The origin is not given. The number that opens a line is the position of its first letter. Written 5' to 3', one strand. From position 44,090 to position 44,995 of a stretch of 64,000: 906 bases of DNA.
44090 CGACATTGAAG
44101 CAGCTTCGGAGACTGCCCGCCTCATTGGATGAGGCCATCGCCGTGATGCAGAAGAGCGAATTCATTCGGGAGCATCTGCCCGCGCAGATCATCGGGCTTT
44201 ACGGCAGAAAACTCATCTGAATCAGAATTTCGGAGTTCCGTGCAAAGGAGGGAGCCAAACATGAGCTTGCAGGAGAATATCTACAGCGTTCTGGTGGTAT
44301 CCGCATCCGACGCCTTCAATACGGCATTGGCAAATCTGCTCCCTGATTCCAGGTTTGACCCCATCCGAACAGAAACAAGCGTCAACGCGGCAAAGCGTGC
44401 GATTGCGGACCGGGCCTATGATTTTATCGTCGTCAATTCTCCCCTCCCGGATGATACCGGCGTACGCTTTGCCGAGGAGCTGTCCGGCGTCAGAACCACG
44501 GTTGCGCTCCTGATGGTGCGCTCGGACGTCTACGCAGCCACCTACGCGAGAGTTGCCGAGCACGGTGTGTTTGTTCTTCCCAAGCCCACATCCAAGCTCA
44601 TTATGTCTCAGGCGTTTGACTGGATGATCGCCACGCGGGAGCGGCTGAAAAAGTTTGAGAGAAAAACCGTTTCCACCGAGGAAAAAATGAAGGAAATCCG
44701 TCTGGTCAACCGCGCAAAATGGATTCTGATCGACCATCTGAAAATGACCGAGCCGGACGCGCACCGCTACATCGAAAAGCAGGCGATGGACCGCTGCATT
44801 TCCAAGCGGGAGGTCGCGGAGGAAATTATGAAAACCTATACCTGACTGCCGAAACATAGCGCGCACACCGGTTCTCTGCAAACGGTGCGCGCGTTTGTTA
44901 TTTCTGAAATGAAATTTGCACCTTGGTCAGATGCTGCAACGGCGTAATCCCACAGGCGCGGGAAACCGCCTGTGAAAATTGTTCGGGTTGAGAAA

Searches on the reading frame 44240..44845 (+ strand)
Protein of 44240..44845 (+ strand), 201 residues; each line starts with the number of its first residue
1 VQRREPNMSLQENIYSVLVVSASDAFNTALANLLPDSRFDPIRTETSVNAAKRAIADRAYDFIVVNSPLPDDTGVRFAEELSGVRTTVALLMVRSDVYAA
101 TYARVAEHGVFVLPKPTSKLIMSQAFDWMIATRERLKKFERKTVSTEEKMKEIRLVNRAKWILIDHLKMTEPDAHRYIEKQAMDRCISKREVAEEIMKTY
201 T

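Call 6: search_protein_families(library=pfam, proteins=[window:44240-44845:+])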
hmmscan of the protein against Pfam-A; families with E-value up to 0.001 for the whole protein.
window:44240-44845:+ (201 aa): 2 families
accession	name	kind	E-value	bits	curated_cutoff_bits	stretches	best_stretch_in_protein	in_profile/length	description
PF03861.19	ANTAR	-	2.6e-16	59.6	27.3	1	147-196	4-53/54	ANTAR domain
PF00072.30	Response_reg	-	4e-06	27.4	30.2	1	17-117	1-101/111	Response regulator receiver domain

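Call 63: search_solved_structures(query=window:44240-44845:+, max_evalue=0.01, show_alignments=3)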
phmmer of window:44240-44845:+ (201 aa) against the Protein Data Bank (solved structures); distinct sequences matched with E-value up to 0.01: 2.
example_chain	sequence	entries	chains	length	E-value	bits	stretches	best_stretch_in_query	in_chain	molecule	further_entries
1s8n_A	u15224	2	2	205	2e-10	43.6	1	30-199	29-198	putative antiterminator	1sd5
1qo0_D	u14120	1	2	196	0.00095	21.8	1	85-197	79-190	AMIR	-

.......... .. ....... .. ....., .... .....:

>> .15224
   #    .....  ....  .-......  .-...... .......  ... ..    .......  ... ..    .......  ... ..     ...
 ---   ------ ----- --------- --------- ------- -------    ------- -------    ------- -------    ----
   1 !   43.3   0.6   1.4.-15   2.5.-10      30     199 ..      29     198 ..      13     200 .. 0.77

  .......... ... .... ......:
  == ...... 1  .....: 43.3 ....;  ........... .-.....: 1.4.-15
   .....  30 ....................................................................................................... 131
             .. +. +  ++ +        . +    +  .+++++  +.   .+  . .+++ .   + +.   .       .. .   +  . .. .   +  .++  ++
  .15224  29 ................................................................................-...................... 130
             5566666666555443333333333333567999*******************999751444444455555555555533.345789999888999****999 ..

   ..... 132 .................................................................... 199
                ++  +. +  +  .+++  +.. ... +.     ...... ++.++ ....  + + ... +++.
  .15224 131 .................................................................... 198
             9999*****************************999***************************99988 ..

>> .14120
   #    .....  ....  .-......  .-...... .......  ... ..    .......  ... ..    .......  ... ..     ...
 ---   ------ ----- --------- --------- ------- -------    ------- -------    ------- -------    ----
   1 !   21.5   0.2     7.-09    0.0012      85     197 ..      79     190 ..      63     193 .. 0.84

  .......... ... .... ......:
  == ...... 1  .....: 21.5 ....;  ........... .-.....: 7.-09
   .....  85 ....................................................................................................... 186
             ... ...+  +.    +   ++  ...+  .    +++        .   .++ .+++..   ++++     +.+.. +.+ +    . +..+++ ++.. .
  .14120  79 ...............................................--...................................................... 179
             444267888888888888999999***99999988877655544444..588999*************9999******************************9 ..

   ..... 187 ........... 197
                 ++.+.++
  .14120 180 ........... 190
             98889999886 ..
